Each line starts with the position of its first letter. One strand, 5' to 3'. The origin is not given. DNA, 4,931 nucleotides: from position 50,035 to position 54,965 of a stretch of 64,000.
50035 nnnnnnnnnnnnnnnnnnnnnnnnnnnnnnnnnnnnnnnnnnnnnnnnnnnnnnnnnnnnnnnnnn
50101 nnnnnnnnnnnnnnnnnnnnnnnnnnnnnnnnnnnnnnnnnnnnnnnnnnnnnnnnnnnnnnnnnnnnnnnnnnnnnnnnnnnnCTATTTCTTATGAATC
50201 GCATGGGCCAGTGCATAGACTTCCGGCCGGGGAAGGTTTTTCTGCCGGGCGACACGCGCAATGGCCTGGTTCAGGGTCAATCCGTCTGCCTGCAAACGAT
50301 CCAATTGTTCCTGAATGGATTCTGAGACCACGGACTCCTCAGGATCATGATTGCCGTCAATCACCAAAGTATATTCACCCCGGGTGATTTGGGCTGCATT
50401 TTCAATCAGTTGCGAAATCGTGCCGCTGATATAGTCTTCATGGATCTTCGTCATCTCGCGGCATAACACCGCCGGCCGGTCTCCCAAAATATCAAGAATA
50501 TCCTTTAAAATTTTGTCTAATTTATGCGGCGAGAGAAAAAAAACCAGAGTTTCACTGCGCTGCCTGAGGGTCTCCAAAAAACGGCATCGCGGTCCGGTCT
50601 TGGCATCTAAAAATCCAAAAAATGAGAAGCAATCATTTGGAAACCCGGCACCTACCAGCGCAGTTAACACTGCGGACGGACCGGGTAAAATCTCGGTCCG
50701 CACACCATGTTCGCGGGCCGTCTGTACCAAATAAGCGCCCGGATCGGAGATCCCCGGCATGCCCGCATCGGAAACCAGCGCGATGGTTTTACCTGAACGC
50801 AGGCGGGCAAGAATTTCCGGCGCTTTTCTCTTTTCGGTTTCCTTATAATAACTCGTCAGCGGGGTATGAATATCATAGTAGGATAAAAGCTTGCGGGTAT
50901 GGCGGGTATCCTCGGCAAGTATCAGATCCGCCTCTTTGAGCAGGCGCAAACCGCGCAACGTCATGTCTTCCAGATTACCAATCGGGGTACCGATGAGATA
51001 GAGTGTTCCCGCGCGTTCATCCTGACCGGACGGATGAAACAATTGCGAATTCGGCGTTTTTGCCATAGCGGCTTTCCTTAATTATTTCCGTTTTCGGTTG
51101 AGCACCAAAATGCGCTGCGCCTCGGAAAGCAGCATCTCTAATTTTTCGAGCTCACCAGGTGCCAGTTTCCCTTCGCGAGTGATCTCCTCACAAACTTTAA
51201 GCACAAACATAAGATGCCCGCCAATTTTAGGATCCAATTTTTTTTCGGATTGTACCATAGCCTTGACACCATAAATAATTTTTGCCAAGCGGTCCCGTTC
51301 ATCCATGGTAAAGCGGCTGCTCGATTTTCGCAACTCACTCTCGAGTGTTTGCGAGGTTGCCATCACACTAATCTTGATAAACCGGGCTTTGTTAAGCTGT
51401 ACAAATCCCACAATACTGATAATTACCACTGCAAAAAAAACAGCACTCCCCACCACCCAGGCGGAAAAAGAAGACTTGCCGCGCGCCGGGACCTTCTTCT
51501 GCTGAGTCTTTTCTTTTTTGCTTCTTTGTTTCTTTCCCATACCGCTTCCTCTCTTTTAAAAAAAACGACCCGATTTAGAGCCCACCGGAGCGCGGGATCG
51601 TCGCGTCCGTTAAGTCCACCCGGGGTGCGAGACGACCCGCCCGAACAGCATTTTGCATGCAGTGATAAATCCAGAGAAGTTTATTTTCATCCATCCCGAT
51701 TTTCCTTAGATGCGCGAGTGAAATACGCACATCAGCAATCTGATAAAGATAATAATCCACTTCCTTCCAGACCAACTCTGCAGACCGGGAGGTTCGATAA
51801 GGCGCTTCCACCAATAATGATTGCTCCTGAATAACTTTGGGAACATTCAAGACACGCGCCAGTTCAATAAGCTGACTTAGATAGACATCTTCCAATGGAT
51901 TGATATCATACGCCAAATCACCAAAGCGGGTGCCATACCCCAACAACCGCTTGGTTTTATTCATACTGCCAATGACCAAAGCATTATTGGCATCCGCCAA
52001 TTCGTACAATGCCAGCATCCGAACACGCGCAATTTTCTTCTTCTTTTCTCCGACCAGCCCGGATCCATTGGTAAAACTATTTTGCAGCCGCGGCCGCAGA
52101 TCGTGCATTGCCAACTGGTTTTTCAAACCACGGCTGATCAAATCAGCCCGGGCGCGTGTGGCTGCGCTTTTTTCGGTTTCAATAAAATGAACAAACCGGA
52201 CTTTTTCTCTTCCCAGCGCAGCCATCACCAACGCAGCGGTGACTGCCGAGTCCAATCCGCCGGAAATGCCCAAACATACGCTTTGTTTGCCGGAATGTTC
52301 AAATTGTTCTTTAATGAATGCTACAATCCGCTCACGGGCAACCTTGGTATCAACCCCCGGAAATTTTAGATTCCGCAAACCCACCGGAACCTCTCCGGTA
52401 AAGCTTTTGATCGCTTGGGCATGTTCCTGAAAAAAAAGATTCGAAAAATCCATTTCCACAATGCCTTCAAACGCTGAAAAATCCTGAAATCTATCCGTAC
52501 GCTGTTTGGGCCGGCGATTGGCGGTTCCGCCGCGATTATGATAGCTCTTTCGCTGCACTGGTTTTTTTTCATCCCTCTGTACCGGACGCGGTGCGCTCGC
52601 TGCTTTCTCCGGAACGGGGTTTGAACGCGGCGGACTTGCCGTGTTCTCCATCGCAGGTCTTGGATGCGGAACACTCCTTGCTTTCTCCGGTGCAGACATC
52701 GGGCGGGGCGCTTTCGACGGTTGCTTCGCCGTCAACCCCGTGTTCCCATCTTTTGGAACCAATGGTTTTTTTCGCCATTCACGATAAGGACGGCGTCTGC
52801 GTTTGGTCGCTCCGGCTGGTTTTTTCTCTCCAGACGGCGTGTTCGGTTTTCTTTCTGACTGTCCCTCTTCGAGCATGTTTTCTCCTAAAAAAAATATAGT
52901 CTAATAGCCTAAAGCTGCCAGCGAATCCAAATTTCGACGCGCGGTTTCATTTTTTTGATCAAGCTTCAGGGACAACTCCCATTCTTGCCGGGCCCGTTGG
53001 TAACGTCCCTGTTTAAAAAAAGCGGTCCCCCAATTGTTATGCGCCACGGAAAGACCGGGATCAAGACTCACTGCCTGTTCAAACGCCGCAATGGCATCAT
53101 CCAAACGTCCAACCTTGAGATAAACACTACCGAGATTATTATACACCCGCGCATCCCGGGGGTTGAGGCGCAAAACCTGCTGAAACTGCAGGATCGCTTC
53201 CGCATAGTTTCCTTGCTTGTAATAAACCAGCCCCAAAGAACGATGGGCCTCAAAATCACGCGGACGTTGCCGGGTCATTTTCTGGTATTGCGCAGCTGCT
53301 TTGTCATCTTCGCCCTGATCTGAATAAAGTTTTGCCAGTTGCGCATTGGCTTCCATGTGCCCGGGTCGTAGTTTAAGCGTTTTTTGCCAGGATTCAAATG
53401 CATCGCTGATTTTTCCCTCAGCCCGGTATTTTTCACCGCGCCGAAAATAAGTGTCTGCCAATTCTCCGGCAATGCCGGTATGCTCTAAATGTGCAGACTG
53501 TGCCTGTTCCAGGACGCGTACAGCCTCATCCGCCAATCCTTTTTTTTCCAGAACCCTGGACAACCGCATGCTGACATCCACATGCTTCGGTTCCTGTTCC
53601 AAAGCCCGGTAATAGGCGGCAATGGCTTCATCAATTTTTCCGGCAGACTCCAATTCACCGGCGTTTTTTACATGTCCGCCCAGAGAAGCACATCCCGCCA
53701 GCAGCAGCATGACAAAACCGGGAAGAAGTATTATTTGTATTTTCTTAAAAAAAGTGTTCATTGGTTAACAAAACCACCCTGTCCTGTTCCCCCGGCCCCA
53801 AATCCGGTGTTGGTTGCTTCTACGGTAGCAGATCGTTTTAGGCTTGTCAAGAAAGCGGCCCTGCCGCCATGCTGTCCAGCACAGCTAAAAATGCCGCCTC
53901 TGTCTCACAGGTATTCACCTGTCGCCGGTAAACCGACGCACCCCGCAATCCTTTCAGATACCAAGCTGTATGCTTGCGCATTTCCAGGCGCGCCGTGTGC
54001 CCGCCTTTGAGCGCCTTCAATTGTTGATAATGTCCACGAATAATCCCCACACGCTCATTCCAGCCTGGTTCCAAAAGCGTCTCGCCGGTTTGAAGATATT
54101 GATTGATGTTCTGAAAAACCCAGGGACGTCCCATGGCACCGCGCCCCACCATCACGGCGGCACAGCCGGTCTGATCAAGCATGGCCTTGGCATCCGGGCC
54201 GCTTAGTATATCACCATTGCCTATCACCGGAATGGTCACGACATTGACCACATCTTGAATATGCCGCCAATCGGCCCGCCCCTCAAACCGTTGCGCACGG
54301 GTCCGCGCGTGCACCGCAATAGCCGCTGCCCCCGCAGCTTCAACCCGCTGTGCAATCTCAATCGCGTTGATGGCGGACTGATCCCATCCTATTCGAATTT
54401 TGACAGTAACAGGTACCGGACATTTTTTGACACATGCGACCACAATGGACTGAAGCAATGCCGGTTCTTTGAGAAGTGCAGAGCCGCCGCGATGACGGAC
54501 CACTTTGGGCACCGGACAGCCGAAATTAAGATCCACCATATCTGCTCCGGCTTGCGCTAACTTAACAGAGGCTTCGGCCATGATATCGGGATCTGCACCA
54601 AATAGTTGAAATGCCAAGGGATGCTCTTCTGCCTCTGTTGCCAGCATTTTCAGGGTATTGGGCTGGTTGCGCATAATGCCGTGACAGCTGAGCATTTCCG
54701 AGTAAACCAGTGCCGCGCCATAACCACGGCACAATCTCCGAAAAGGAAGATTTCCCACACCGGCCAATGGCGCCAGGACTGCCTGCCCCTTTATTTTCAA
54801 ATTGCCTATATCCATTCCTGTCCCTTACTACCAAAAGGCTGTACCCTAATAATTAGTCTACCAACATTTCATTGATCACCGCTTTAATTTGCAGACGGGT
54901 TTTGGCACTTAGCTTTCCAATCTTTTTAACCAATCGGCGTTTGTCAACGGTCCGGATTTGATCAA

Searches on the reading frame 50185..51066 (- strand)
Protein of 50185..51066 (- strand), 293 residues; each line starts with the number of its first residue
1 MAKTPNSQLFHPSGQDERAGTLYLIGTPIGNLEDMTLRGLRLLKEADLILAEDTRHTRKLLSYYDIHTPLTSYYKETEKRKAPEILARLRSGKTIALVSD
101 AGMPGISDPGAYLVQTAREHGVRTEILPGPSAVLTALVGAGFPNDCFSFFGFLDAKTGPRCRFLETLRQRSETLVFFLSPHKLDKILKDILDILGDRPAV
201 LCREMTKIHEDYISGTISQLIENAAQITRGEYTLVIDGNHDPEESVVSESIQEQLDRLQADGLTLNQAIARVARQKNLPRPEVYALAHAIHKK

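Call 24: search_protein_families(library=pfam, proteins=[window:50185-51066:-], max_evalue=0.001)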
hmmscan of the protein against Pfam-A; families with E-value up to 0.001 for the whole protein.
window:50185-51066:- (293 aa): 1 family
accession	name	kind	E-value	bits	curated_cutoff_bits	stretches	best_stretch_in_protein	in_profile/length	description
PF00590.25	TP_methylase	-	2e-38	132.9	27.8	1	21-220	1-211/212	Tetrapyrrole (Corrin/Porphyrin) Methylases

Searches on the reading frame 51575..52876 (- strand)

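Call 81: search_protein_families(library=pfam, proteins=[window:51575-52876:-], max_evalue=0.0001)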
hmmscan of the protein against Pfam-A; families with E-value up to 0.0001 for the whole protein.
window:51575-52876:- (433 aa): 1 family
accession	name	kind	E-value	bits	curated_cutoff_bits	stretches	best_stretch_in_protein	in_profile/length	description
PF02540.23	NAD_synthase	-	1.3e-33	116.5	21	1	182-378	3-203/242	NAD synthase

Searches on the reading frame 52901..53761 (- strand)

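Call 24: search_protein_families(library=pfam, proteins=[window:52901-53761:-], max_evalue=0.001)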
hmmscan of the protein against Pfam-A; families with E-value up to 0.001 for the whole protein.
window:52901-53761:- (286 aa): 32 families (the best 25 are shown)
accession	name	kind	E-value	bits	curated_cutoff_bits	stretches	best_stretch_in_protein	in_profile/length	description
PF07719.23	TPR_2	-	1.3e-41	137.7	27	3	171-203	2-34/34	Tetratricopeptide repeat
PF00515.34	TPR_1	-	2.6e-40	135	27.8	4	204-235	1-32/34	Tetratricopeptide repeat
PF13414.12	TPR_11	-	1.6e-38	130.6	26.8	3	177-218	1-42/42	TPR repeat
PF13432.12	TPR_16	-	3.6e-33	114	32.7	4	176-236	3-63/65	Tetratricopeptide repeat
PF14559.12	TPR_19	-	1.2e-31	109.2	25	4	181-235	2-56/68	Tetratricopeptide repeat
PF13181.12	TPR_8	-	3.5e-29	98.9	25.7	2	204-235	1-32/34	Tetratricopeptide repeat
PF13431.12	TPR_17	-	1.3e-28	97.3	24.4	1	193-225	2-34/34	Tetratricopeptide repeat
PF13428.12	TPR_14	-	4.4e-26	89.1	23.5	1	171-211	2-42/44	Tetratricopeptide repeat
PF13424.12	TPR_12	-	3.1e-23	82.2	30.1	2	201-233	42-74/77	Tetratricopeptide repeat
PF23914.1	TPR_CcmH_CycH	-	6.9e-19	68.7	42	1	115-204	63-155/158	Cytochrome c-type biogenesis protein H TPR domain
PF13174.12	TPR_6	-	1.6e-15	57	26.3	0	176-201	6-31/33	Tetratricopeptide repeat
PF13176.12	TPR_7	-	2.6e-15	55.6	27.9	1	208-236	3-33/36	Tetratricopeptide repeat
PF13374.12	TPR_10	-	8.8e-14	51.4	27.5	1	204-232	2-30/42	Tetratricopeptide repeat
PF13371.12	TPR_9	-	1.6e-11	44.4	35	2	145-204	4-63/73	Tetratricopeptide repeat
PF24575.1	TPR_Slam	-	1.7e-11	44.9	35.2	0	159-210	38-87/104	Surface lipoprotein assembly modifier, N-terminal TPR repeats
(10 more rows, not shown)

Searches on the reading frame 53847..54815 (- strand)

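Call 24: search_protein_families(library=pfam, proteins=[window:53847-54815:-], max_evalue=0.001)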
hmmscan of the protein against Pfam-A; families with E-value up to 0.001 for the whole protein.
window:53847-54815:- (322 aa): 2 families
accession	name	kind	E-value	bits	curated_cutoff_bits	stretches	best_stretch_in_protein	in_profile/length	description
PF01207.24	Dus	-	1e-96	324.2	20.4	1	14-314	2-303/311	Dihydrouridine synthase (Dus)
PF01180.27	DHO_dh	-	8.7e-07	28.8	27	1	81-242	111-288/291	Dihydroorotate dehydrogenase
